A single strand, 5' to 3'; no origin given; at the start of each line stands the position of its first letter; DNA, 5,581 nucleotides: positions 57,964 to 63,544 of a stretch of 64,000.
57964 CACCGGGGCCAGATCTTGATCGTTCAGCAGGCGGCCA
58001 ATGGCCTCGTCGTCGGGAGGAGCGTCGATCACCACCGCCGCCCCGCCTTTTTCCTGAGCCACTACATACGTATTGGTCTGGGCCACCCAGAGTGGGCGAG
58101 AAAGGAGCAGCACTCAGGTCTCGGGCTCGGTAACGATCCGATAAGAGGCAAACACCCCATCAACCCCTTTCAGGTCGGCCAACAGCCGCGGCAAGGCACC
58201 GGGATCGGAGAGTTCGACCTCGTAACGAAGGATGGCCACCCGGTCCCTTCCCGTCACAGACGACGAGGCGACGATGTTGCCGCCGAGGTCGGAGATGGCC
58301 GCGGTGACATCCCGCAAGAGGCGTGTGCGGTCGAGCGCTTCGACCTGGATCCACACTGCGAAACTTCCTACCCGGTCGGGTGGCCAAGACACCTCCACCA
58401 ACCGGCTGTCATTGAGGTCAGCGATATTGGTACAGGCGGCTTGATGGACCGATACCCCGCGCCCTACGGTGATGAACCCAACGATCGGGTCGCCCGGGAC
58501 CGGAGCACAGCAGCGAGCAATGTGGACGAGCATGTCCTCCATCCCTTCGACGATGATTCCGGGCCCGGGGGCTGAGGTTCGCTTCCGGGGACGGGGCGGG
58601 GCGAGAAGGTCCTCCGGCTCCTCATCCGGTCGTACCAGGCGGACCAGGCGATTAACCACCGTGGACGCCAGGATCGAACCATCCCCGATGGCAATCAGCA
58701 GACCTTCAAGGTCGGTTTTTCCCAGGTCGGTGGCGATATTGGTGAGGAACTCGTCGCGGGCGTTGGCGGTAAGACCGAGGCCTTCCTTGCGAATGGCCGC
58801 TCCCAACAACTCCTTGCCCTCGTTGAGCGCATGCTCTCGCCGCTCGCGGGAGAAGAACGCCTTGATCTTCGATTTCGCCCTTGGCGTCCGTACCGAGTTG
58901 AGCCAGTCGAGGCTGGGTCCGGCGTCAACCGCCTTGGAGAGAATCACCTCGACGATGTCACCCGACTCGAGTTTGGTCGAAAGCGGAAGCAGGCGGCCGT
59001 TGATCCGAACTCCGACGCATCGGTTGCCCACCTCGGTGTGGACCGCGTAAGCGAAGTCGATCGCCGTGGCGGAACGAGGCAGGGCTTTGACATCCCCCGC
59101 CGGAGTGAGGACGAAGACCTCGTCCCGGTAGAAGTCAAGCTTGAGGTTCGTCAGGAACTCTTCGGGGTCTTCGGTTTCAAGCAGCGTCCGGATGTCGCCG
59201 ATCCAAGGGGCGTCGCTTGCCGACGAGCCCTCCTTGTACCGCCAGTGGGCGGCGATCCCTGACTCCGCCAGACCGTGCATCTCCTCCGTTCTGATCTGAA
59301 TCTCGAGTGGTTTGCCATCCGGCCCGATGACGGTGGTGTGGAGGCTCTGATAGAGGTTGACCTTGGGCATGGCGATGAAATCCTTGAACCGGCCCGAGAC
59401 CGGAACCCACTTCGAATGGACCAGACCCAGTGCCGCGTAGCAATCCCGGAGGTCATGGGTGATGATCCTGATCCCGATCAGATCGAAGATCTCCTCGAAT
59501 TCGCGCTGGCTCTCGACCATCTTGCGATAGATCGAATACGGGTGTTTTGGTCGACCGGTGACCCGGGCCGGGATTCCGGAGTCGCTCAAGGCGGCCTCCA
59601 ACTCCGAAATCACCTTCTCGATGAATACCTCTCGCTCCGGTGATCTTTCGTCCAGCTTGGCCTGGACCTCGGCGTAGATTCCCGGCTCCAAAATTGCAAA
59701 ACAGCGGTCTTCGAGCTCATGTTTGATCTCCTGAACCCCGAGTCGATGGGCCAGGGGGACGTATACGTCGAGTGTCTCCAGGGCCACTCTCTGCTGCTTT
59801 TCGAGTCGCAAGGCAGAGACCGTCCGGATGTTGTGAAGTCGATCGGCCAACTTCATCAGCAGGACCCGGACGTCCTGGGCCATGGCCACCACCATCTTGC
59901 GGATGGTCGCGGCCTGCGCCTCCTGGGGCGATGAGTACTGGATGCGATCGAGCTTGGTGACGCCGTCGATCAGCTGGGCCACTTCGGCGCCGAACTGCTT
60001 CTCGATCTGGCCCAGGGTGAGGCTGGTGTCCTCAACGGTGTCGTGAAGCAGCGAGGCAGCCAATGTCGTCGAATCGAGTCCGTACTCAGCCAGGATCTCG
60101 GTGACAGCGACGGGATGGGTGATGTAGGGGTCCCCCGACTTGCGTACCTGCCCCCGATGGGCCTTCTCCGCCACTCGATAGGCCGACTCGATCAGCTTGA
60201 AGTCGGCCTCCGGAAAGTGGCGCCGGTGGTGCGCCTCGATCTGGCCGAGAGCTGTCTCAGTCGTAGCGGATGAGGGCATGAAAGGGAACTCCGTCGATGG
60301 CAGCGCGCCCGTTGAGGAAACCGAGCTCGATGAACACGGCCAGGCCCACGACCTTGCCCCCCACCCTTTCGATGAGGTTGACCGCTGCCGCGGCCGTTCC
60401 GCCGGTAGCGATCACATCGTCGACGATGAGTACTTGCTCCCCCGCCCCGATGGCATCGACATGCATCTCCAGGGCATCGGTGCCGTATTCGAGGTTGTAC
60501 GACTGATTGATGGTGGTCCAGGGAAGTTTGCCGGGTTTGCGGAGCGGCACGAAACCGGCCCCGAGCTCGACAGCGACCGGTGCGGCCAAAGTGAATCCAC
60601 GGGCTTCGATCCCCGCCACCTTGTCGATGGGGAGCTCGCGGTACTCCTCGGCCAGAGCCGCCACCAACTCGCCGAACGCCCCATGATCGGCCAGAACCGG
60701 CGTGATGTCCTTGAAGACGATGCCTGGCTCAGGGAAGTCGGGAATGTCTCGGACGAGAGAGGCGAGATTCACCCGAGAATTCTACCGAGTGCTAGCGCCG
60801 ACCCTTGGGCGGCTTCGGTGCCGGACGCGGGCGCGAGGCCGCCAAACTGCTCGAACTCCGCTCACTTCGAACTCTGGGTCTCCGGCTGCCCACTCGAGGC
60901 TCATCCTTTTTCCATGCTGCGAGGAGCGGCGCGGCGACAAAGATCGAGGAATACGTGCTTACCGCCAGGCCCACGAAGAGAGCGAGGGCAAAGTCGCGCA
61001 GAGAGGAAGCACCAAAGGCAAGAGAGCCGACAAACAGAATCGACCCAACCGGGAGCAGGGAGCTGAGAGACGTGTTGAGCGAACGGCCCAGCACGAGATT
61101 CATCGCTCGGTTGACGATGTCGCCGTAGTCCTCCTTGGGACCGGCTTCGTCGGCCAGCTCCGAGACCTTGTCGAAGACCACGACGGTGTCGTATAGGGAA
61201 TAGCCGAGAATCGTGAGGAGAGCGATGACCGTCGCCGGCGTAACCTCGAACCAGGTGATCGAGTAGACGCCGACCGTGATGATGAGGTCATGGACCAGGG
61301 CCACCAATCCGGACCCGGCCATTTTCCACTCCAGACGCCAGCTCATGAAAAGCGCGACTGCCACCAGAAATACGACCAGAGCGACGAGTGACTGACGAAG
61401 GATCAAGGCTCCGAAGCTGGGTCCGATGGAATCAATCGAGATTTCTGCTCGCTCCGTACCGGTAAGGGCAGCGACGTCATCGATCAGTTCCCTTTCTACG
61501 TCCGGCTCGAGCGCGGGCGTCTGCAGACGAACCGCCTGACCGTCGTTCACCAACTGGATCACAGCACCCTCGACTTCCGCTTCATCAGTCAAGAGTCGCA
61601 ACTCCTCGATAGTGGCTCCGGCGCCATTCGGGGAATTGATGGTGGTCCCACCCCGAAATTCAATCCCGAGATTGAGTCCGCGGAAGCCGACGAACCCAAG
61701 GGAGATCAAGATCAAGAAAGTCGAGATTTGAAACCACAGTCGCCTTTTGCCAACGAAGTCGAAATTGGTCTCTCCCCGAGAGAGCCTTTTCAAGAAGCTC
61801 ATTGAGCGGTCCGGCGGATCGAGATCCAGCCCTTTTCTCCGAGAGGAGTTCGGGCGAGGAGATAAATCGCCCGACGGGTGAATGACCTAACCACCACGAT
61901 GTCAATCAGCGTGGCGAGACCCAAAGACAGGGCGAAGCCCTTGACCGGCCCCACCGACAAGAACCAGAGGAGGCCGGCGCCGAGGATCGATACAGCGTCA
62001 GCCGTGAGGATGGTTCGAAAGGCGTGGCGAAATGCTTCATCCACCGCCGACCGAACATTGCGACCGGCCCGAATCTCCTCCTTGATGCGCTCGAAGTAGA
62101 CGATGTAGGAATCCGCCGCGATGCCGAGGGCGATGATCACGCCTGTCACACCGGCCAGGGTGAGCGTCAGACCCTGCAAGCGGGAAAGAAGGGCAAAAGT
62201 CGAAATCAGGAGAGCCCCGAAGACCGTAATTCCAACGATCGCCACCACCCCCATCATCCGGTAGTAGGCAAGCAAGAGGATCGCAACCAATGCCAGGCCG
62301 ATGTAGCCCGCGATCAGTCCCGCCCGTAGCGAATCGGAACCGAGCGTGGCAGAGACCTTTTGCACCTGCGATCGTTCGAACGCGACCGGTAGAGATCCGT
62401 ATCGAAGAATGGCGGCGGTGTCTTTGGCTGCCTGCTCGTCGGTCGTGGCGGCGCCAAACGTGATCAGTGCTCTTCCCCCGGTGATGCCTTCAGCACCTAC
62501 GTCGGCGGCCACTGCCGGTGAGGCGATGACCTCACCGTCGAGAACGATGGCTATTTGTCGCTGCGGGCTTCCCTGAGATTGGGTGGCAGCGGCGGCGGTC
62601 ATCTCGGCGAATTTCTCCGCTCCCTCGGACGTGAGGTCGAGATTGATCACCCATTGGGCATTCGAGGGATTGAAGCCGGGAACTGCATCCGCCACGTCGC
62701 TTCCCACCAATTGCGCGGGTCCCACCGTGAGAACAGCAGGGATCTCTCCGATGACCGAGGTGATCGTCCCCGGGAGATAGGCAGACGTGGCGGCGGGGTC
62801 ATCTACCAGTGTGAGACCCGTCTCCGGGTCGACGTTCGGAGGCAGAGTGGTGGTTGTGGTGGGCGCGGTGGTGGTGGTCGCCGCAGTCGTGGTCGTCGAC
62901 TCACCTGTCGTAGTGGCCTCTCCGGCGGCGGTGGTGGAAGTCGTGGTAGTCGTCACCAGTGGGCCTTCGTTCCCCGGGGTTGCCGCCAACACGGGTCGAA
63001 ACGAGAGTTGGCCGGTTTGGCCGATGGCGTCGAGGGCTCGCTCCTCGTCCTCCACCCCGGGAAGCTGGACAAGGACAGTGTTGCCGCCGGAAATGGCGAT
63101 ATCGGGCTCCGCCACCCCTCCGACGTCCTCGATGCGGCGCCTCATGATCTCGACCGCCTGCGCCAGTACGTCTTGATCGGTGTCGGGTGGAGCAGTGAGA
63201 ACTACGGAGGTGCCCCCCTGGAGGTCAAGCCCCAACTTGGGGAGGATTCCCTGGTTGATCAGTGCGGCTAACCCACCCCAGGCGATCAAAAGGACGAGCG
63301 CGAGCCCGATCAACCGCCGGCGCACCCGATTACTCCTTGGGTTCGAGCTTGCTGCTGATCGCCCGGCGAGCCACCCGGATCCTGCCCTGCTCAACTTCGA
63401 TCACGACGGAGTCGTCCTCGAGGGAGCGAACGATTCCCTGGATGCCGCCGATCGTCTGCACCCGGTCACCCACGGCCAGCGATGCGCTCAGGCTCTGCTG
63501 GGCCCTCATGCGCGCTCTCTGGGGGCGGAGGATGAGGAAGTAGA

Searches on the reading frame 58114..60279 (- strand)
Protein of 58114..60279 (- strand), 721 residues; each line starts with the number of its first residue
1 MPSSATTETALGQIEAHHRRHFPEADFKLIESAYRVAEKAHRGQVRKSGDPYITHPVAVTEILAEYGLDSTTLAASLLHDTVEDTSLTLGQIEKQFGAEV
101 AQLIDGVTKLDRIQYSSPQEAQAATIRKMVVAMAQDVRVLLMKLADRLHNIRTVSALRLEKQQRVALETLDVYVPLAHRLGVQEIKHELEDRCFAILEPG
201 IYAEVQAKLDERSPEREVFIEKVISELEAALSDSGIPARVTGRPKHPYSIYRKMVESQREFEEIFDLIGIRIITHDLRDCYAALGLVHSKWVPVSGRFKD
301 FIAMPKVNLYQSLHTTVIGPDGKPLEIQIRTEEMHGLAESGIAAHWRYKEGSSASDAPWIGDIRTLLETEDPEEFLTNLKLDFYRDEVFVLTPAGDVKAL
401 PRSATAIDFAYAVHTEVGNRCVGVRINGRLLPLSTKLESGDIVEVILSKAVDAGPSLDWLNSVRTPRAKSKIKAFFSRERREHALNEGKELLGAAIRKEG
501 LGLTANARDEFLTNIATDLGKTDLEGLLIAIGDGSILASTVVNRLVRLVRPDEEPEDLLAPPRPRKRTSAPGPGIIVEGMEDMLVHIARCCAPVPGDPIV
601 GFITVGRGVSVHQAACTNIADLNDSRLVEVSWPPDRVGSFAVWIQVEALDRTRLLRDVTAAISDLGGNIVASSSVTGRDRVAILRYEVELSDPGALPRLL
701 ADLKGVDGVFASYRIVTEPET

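Call 43: search_protein_families(library=pfam, proteins=[window:58114-60279:-], max_evalue=0.00001)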
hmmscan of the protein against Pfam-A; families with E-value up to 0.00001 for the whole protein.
window:58114-60279:- (721 aa): 7 families
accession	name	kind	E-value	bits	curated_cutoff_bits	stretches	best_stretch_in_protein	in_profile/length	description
PF13328.12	HD_4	-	1.8e-49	167.9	27.2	1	33-182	1-155/156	HD domain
PF04607.23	RelA_SpoT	-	2.6e-42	144.1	27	1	242-351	1-111/113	Region found in RelA / SpoT proteins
PF02824.27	TGS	-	1e-19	70.7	22.2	1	388-446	1-59/60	TGS domain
PF13291.12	ACT_4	-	8.2e-13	49.3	27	1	639-711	4-77/80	ACT domain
PF19296.4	RelA_AH_RIS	-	2e-09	38.3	23.8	0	463-550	4-87/185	RelA/SpoT, AH and RIS domains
PF01966.28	HD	-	9.4e-09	36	22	1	52-150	1-115/116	HD domain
PF01842.31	ACT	-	9e-06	25.8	27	0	643-705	2-63/66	ACT domain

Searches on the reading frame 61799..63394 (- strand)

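Call 43: search_protein_families(library=pfam, proteins=[window:61799-63394:-], max_evalue=0.00001)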
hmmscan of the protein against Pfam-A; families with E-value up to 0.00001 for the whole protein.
window:61799-63394:- (531 aa): 4 families
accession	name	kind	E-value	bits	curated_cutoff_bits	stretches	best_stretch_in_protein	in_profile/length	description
PF22599.2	SecDF_P1_head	-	4.4e-20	72.1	27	1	227-337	19-114/114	SecDF, P1 head subdomain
PF21760.3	SecD_1st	-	1.7e-18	66.2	27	1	78-135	2-58/60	Protein translocase subunit SecDF, P1 domain, N-terminal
PF03176.21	MMPL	-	7.5e-10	38.7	20.5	1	357-529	143-313/333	MMPL family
PF02355.23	SecD_SecF_C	-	7.7e-09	35.7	20.5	1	338-500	12-173/189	Protein export membrane protein SecD/SecF, C-terminal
